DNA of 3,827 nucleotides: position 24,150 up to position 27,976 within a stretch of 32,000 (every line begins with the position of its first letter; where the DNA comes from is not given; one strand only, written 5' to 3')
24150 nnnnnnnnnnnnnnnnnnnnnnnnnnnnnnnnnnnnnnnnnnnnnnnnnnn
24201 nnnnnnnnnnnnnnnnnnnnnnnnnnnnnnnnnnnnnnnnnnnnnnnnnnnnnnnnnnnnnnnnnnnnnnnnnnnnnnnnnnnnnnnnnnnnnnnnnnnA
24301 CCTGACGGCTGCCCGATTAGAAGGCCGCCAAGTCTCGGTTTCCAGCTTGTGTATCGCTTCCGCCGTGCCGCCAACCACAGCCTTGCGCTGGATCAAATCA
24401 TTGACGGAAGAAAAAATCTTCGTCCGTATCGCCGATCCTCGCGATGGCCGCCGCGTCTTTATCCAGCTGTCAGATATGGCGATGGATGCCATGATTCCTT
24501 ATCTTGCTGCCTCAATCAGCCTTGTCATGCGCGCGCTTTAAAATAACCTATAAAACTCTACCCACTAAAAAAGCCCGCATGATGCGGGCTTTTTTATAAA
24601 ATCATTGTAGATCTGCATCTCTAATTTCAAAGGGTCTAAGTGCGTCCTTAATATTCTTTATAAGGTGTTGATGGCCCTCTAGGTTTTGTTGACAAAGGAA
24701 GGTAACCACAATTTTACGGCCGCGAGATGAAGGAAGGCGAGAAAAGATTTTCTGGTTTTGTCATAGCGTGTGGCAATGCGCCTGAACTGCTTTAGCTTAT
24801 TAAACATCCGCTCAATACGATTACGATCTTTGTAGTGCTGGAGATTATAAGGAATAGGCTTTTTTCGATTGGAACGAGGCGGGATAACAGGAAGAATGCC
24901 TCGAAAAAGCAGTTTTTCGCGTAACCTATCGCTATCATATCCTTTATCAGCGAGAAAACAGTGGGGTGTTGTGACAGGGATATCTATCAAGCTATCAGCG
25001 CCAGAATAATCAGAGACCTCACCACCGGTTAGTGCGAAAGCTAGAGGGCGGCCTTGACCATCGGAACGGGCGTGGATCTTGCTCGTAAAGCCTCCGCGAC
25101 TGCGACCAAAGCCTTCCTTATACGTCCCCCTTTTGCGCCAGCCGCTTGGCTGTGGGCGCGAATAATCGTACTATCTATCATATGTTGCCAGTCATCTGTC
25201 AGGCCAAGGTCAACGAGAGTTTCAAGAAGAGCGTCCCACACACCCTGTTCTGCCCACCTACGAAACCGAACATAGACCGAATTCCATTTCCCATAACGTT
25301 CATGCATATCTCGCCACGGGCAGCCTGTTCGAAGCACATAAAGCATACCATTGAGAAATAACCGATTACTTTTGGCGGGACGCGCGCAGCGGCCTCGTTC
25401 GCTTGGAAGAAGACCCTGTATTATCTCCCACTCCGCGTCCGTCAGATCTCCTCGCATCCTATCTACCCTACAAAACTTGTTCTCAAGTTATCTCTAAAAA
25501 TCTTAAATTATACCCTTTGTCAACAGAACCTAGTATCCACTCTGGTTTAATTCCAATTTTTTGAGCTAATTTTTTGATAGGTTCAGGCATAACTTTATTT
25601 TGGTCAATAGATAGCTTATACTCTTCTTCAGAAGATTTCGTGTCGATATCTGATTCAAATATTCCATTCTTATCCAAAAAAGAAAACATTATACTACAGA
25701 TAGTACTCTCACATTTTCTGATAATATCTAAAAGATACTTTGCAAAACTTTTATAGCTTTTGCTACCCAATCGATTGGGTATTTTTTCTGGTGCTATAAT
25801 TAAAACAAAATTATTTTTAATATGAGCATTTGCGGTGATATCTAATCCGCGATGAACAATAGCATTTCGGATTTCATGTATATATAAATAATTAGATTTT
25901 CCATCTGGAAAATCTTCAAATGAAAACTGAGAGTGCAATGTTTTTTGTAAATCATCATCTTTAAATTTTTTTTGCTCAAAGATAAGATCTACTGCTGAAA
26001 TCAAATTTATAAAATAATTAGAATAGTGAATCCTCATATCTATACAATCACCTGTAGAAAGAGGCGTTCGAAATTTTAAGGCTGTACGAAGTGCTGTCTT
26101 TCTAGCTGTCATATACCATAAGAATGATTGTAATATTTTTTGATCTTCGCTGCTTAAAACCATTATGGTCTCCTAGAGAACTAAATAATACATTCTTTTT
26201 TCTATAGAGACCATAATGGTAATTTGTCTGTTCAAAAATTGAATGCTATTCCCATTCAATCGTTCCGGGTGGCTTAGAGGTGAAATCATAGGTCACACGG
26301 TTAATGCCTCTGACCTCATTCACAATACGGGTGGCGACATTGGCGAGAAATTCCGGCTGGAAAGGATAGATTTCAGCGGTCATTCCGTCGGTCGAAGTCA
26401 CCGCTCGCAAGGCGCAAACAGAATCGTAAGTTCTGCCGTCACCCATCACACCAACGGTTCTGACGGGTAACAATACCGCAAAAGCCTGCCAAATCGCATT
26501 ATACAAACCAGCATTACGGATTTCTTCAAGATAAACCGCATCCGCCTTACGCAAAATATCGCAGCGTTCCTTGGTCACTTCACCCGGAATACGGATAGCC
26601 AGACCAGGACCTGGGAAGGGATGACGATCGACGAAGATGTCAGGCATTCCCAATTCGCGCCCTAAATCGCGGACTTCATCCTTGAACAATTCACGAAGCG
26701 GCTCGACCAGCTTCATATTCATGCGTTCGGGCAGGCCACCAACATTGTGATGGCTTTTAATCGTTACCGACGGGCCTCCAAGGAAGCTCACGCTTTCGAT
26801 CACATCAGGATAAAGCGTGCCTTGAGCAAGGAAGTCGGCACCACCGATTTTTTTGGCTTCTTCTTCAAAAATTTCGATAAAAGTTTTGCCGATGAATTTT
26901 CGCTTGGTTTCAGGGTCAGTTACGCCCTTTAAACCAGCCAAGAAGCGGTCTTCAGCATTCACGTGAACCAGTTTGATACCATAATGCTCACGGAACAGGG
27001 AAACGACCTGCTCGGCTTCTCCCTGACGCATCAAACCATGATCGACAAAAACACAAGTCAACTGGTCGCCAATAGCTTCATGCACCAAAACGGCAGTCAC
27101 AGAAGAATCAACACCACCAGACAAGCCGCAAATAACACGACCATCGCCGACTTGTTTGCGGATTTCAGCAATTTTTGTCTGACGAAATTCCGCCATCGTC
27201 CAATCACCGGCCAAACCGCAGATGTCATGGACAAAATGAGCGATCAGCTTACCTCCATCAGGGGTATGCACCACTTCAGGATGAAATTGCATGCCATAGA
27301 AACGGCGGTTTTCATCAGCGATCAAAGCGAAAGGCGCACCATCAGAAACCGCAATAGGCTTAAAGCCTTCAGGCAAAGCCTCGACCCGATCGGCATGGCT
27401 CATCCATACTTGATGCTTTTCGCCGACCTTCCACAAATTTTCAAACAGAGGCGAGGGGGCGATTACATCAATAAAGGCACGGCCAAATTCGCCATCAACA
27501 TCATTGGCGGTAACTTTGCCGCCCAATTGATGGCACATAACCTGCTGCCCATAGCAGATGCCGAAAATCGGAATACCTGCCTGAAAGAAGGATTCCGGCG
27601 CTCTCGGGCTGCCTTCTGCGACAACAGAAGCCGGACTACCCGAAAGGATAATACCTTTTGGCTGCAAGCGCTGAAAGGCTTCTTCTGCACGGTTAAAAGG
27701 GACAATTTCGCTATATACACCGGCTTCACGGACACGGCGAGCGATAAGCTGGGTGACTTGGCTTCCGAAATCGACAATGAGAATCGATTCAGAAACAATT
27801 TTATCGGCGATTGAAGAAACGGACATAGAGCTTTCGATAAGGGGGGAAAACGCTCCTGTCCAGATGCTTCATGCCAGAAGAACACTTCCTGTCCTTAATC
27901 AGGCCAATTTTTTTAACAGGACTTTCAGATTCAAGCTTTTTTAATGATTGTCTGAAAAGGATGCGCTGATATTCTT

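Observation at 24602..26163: Lone HEPN-motif gene wedged next to guaA, split by a clean IS insertion that can be rejoined in frame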

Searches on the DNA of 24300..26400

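Call 54: search_rna_families(source=window, start=24300, end=26400, threshold=evalue, max_evalue=1)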
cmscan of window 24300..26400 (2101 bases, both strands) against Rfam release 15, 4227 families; matches with E-value up to 1: 11.
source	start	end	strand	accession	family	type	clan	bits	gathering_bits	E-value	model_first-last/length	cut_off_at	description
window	24564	24618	-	RF00506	Thr_leader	Cis-reg; leader;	-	37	55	9.8e-05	1-118/118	no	Threonine operon leader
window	24560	24658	-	RF02053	STnc430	Gene; sRNA;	-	34.1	47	0.0046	1-162/162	no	Enterobacterial sRNA STnc430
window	24550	24598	+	RF00506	Thr_leader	Cis-reg; leader;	-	27.3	55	0.019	1-118/118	no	Threonine operon leader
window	24499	24597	+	RF00513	Trp_leader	Cis-reg; leader;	-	25.4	41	0.025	1-100/100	no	Tryptophan operon leader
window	24559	24640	-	RF02075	STnc230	Gene; sRNA;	-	24.7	50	0.98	1-83/83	no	Enterobacterial sRNA STnc230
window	24567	24610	-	RF00512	Leu_leader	Cis-reg; leader;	-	24.3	50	0.034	1-148/148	no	Leucine operon leader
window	24564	24619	-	RF01859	Phe_leader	Cis-reg; leader;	-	23.5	55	0.52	1-125/125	no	Phenylalanine leader peptide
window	24409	24602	+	RF02053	STnc430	Gene; sRNA;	-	23.2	47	0.93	1-162/162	no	Enterobacterial sRNA STnc430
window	24537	24595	+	RF00512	Leu_leader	Cis-reg; leader;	-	22.4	50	0.11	1-148/148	no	Leucine operon leader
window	24565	24635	-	RF00513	Trp_leader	Cis-reg; leader;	-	20.1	41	0.59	1-100/100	no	Tryptophan operon leader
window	24568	24627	-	RF01394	isrK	Gene; sRNA;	-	17.4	50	0.82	1-77/77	no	isrK Hfq binding RNA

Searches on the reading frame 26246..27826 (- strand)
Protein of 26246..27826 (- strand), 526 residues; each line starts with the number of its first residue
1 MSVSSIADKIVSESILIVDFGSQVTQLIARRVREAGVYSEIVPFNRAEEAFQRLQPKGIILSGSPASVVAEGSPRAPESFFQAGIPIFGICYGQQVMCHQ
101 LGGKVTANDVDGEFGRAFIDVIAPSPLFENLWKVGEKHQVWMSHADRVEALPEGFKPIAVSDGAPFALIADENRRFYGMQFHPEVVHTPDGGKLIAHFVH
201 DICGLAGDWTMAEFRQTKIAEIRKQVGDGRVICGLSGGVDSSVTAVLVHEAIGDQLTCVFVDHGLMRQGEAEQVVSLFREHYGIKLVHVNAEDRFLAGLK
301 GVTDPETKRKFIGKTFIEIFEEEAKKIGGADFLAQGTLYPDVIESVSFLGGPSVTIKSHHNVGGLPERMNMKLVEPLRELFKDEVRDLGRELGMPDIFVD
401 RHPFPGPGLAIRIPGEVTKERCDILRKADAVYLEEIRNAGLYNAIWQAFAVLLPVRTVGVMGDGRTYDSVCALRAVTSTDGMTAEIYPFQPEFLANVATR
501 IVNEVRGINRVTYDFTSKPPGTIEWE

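Call 35: find_encoding_contigs(protein=window:26246-27826:-, flank=5000, max_places=8)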
Protein window:26246-27826:- (526 aa): 17 contigs read that carry it; 8 places shown.
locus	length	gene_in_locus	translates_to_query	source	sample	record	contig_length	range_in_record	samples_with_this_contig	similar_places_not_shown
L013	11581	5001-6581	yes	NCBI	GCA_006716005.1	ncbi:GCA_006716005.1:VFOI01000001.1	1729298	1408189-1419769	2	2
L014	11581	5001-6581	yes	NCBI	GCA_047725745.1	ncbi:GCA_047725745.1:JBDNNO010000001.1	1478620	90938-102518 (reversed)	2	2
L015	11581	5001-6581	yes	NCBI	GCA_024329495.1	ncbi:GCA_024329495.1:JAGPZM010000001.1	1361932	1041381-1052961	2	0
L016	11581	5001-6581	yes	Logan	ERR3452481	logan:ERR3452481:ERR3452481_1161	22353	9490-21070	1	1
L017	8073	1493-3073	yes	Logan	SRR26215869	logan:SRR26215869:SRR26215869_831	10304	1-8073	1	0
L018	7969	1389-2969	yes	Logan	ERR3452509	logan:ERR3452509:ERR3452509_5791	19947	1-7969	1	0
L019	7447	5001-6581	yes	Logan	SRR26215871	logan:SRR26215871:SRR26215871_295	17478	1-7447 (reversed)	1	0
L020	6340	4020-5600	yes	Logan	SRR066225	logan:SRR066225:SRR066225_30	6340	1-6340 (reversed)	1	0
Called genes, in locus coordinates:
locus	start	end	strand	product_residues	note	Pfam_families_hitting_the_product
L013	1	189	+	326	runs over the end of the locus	PF07715:Plug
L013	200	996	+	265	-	PF13340:DUF4096, PF01609:DDE_Tnp_1, PF13612:DDE_Tnp_1_3, PF13586:DDE_Tnp_1_2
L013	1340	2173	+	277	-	PF00528:BPD_transp_1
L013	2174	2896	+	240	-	PF00005:ABC_tran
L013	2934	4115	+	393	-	PF02746:MR_MLE_N, PF13378:MR_MLE_C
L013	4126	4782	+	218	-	PF08901:DUF1847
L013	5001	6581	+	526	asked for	PF00117:GATase, PF07722:Peptidase_C26 (weak), PF02540:NAD_synthase (weak), PF03054:tRNA_Me_trans (faint), PF00958:GMP_synt_C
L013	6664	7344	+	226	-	-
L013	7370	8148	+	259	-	PF13340:DUF4096, PF01609:DDE_Tnp_1, PF13612:DDE_Tnp_1_3 (weak), PF13586:DDE_Tnp_1_2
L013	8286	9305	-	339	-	-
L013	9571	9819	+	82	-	PF00550:PP-binding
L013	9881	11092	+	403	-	PF00155:Aminotran_1_2, PF01053:Cys_Met_Meta_PP (faint), PF01041:DegT_DnrJ_EryC1 (faint), PF01212:Beta_elim_lyase (faint)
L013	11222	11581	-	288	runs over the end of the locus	PF00590:TP_methylase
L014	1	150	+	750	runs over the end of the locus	PF07715:Plug, PF00593:TonB_dep_Rec_b-barrel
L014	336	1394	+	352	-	PF12974:Phosphonate-bd, PF09084:NMT1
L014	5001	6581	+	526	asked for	PF00117:GATase, PF07722:Peptidase_C26 (weak), PF02540:NAD_synthase (weak), PF03054:tRNA_Me_trans (faint), PF00958:GMP_synt_C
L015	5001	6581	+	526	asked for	PF00117:GATase, PF07722:Peptidase_C26 (weak), PF02540:NAD_synthase (weak), PF03054:tRNA_Me_trans (faint), PF00958:GMP_synt_C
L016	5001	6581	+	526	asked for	PF00117:GATase, PF07722:Peptidase_C26 (weak), PF02540:NAD_synthase (weak), PF03054:tRNA_Me_trans (faint), PF00958:GMP_synt_C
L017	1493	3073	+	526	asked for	PF00117:GATase, PF07722:Peptidase_C26 (weak), PF02540:NAD_synthase (weak), PF03054:tRNA_Me_trans (faint), PF00958:GMP_synt_C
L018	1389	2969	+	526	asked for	PF00117:GATase, PF07722:Peptidase_C26 (weak), PF02540:NAD_synthase (weak), PF03054:tRNA_Me_trans (faint), PF00958:GMP_synt_C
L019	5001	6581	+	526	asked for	PF00117:GATase, PF07722:Peptidase_C26 (weak), PF02540:NAD_synthase (weak), PF03054:tRNA_Me_trans (faint), PF00958:GMP_synt_C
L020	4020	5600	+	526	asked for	PF00117:GATase, PF07722:Peptidase_C26 (weak), PF02540:NAD_synthase (weak), PF03054:tRNA_Me_trans (faint), PF00958:GMP_synt_C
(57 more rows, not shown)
